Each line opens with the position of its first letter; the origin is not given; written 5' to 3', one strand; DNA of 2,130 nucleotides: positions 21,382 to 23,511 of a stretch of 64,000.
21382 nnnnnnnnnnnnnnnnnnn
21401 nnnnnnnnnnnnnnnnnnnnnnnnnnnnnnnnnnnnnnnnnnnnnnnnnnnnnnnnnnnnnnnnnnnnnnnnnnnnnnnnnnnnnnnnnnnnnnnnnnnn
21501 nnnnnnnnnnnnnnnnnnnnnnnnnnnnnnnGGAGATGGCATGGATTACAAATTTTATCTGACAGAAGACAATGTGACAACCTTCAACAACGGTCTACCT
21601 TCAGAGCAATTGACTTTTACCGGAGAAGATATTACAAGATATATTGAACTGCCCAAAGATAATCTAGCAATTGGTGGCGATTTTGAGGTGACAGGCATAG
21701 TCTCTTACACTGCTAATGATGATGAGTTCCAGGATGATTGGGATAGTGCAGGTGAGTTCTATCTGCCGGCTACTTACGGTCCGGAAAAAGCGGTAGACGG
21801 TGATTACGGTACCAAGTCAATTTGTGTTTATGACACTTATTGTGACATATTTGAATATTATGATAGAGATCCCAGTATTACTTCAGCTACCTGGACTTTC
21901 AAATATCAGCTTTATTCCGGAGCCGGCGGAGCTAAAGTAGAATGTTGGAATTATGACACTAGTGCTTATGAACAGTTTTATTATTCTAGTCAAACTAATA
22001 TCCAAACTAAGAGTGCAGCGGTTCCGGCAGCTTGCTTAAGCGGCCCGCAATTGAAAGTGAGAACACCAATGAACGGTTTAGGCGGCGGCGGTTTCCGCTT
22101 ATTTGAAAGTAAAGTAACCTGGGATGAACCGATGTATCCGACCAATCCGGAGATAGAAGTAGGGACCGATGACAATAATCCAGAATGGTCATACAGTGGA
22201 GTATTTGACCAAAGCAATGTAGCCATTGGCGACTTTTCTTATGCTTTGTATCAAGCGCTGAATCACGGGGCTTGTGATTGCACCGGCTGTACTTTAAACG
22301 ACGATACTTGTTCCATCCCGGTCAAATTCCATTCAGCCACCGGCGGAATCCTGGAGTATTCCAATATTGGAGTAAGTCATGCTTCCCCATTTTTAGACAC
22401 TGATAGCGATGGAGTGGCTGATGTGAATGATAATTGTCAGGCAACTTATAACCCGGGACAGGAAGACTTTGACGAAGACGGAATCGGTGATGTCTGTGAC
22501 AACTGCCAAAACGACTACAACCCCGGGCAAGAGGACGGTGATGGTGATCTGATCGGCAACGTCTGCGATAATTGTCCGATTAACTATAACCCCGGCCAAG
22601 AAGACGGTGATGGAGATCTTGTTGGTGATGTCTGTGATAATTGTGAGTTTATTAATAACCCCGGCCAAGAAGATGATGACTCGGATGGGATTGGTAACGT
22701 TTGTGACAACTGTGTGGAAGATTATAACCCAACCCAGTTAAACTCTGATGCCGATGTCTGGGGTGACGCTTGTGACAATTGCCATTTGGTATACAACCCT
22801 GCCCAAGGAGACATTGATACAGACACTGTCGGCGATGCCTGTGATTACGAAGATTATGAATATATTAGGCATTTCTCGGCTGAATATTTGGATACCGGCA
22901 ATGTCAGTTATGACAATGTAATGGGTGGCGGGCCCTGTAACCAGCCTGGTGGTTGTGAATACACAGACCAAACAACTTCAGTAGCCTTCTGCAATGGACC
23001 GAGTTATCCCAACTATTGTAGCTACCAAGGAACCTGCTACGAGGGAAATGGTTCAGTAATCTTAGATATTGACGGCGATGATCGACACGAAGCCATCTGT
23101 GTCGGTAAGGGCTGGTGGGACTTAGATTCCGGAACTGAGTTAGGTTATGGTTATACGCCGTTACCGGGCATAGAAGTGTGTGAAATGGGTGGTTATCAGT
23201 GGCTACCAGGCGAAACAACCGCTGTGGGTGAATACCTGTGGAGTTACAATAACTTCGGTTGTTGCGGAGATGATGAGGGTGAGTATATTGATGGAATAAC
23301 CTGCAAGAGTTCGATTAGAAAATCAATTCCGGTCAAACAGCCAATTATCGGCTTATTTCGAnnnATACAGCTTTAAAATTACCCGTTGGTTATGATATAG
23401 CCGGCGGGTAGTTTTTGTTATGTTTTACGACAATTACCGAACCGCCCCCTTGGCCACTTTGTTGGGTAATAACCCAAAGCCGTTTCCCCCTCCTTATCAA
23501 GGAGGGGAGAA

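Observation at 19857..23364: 1150-aa secreted papain-like protease with thrombospondin-type-3-like calcium-binding repeats, also inside the secY-adk gap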

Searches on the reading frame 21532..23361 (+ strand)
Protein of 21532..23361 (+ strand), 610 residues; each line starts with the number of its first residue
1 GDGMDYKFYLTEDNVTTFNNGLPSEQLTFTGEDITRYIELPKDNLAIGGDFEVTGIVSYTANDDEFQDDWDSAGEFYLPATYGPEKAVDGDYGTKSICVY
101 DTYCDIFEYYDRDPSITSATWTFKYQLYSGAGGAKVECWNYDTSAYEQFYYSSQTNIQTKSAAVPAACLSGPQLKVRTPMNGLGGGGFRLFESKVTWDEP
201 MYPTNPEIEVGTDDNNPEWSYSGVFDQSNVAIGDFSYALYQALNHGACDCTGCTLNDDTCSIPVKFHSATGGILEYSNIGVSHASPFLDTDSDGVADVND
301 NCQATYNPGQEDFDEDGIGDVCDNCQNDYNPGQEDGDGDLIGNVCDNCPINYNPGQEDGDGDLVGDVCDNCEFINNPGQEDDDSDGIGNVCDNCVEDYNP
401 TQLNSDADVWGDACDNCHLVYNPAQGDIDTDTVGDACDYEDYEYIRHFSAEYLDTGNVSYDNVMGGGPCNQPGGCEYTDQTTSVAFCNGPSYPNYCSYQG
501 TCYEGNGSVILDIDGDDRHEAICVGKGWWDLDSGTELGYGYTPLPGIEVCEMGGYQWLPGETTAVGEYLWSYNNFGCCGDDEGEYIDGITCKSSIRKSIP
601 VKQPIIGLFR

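Call 52: predict_structure(alignment_id=A4)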
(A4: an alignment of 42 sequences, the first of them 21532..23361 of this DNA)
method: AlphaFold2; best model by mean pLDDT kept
length: 610 residues; sequences in the alignment: 42
mean_pLDDT: 63.8   pTM: 0.51
mean pLDDT of the five models: 63.8, 63.6, 61.0, 60.8, 59.6
residues with pLDDT >= 90: 182; 70-90: 71; 50-70: 90; < 50: 267
segments of 3 or more residues with pLDDT < 50: 1-6, 306-319, 321-331, 340-361, 363-365, 367-377, 379-381, 390-505, 533-610
pLDDT, mean of each block of 10 residues (from residue 1): 46 88 93 91 90 89 65 90 92 91 92 88 88 89 97 92 96 94 74 87 93 94 95 93 73 85 93 94 79 66 50 44 43 52 42 41 42 44 54 40 38 33 35 39 32 40 31 33 40 41 53 59 62 45 39 40 39 37 40 32 34
secondary structure, 60 per line:
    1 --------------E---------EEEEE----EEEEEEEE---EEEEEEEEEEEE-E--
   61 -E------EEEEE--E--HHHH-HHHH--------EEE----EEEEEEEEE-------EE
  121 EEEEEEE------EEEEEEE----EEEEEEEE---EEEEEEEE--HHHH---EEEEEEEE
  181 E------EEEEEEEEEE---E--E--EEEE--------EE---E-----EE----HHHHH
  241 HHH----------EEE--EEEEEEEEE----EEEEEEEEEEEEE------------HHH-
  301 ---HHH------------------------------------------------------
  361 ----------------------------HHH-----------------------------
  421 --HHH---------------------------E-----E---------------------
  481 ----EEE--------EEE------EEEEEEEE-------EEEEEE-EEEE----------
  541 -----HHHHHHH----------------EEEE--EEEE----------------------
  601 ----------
elements in order: E25-29 E34-41 E45-56 E69-73 H79-82 H84-87 E96-98 E103-111 E119-127 E134-140 E145-152 E156-163 H166-169 E173-181 E188-197 E207-210 H236-243 E254-256 E259-267 E272-284 E485-487 E496-498 E505-512 E520-525 E527-530 H546-552 E569-572 E575-578
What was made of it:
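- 21547..22395 (+): Un-named middle region, residues 546-828. It consists of a galactose-binding-like jelly roll (about 551-740) and an ~80-aa Cys-containing unit (about 741-828). AF2 pLDDT about 90 (call 52).
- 22396..22854 (+): Thrombospondin type-3-like repeats, residues 829-981: six full 23-residue units plus one partial unit, with 12 Cys, 44 acidic and 0 basic residues. AF2 shows no secondary structure here (call 52), as expected for a calcium-wrapped 'wire'.
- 22855..23307 (+): Rare Cys-rich C-terminal module, residues 982-1132, with 10 invariant Cys and GGGPCNQ and GCCGDDE motifs. AF2 confidence is low (call 52).
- Closest known: Type-3 repeats of thrombospondins and COMP. Same: AF2 predicts no regular secondary structure (call 52).
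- The TSP3 and Cys-rich regions were modelled with low confidence (call 52).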

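Call 54: fold_search(model_id=the predicted structure, library=pdb)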
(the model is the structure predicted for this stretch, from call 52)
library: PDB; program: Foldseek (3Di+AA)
matches with E <= 10: 1468; with E <= 0.001: 17
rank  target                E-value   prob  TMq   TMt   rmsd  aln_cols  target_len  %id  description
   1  8h3u_A                7.2e-06  1.00  0.15  0.16  18.1       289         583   10  Inhibitor-bound EP, polyA model (released 2022-11-23)
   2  8zj4_A                8.5e-05  1.00  0.15  0.15  22.5       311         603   12  trypsinogen-EP-N619A (released 2025-05-21)
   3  8zi4_A                1.9e-04  0.99  0.15  0.15  30.3       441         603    8  Cryo-EM structure of wtEP-trypsinogen (released 2025-05-21)
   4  4zy9_A                2.2e-04  1.00  0.16  0.58   4.7       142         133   11  X-ray crystal structure of selenomethionine-labelled V110M mutant of chitosan-binding module 1 derived from chitosanas (released 2016-04-13)
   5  4zxe_A                2.4e-04  1.00  0.16  0.60   4.3       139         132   13  X-ray crystal structure of chitosan-binding module 1 derived from chitosanase/glucanase from Paenibacillus sp. IK-5. (released 2016-04-13)
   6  4zxe_C                2.9e-04  1.00  0.16  0.59   4.2       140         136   13  X-ray crystal structure of chitosan-binding module 1 derived from chitosanase/glucanase from Paenibacillus sp. IK-5. (released 2016-04-13)
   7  9efg_A                4.3e-04  1.00  0.15  0.14  18.8       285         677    8  VIP3Cb1 Toxin structure (released 2025-06-18)
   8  6tfk_A                5.0e-04  0.98  0.14  0.12  18.7       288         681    8  Vip3Aa toxin structure (released 2020-08-12)
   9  3cqo_A                5.3e-04  1.00  0.15  0.29  14.4       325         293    9  Crystal structure of a f-lectin (fucolectin) from morone saxatilis (striped bass) serum (released 2009-04-28)
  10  4lpl                  5.6e-04  1.00  0.15  0.49   5.2       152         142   13  Structure of CBM32-1 from a family 31 glycoside hydrolase from Clostridium perfringens (released 2014-07-16)
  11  4d0q                  5.9e-04  0.72  0.07  0.23  22.4       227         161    9  Hyaluronan Binding Module of the Streptococcal Pneumoniae Hyaluronate Lyase (released 2014-08-06)
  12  9vql_B                6.2e-04  1.00  0.17  0.13   9.0       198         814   11  Cryo-EM structure of the dimeric Elapor1 mutant (released 2025-07-23)
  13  2yc2_A                6.5e-04  1.00  0.16  0.59   4.6       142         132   12  Intraflagellar Transport Complex 25-27 from Chlamydomonas (released 2011-03-23)
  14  7uac_H                7.3e-04  1.00  0.14  0.16  12.3       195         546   11  Human pro-meprin alpha (zymogen state) (released 2022-11-02)
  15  2bba_A                7.7e-04  1.00  0.13  0.40  16.2       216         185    6  Crystal Structure and Thermodynamic Characterization of the EphB4 Receptor in Complex with an ephrin-B2 Antagonist Pep (released 2006-07-18)
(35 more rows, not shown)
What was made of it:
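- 21547..22395 (+): Foldseek gives weak matches to CBM32, F-lectin, MAM and Eph ligand-binding domains (E about 1e-4, TM about 0.6 to small targets; call 54).
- On Galactose-binding-domain-like / CBM32 jelly roll: Foldseek E 2e-4 and TM 0.58-0.60 to CBM32 chitosan-binding modules, with F-lectin, MAM and Eph ligand-binding domains also matched (call 54).
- The middle module has a confident jelly-roll fold resembling CBM32, F-lectin and MAM domains (calls 52, 54).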

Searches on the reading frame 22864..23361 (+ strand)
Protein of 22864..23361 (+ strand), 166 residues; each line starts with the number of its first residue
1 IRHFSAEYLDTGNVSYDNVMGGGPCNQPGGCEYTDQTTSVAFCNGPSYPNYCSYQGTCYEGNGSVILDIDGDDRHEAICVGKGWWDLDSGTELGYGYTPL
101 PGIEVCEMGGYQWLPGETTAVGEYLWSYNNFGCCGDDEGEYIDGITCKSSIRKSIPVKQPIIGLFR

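Call 44: search_protein_families(library=pfam, proteins=[window:22864-23361:+], max_evalue=1)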
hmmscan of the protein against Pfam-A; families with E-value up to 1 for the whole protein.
window:22864-23361:+ (166 aa): 0 families
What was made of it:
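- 22855..23307 (+): No Pfam family (call 44).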

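Call 58: find_homologous_proteins(query=A5, max_evalue=0.001)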
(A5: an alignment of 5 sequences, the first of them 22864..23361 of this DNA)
Query A5 (5 sequences) (166 aa, profile of the alignment): 10 proteins with E <= 0.001 among 1088 candidates.
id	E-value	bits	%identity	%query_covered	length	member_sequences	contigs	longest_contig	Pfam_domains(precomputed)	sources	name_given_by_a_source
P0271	1.1e-76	275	65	100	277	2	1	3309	-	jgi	-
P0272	2.7e-72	260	60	93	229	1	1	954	-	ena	-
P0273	3.1e-66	241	59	98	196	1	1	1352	-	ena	-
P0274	1.3e-52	196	50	98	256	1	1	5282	-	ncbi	ncbi:MAG: hypothetical protein ABIE94_06765, partial [archaeon]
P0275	5.5e-46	175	56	77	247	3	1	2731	-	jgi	-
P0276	9.3e-43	164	71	59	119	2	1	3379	-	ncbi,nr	ncbi:hypothetical protein KKI23_00910, partial [Patescibacteria group bacterium]|nr:hypothetical pro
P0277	1.5e-37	147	49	75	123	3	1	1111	-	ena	-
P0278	3.3e-35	140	47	93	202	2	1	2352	-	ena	-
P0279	1.8e-32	131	44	83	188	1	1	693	-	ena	-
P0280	5.4e-30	123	47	61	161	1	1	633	-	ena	-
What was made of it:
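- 22855..23307 (+): Only 10 further proteins or fragments carry it, from Patescibacteria and 'archaeon' MAGs (call 58).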

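Call 77: find_encoding_contigs(protein=P0271, flank=4000, max_places=2)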
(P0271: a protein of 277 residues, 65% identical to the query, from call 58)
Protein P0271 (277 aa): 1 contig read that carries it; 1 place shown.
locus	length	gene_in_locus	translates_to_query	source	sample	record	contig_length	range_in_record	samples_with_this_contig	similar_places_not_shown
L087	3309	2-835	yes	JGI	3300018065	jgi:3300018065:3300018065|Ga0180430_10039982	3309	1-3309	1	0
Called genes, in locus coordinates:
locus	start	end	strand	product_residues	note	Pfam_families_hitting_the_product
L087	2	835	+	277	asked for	?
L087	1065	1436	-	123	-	-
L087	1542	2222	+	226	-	PF13238:AAA_18 (weak), PF13671:AAA_33 (weak), PF00406:ADK, PF13207:AAA_17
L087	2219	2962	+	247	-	PF00557:Peptidase_M24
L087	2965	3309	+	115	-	?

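Call 80: search_protein_families(library=pfam, proteins=[L087:1065-1433:-], max_evalue=0.1)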
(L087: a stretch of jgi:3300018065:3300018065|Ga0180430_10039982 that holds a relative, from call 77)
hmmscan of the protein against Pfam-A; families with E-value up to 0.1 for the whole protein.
L087:1065-1433:- (122 aa): 0 families
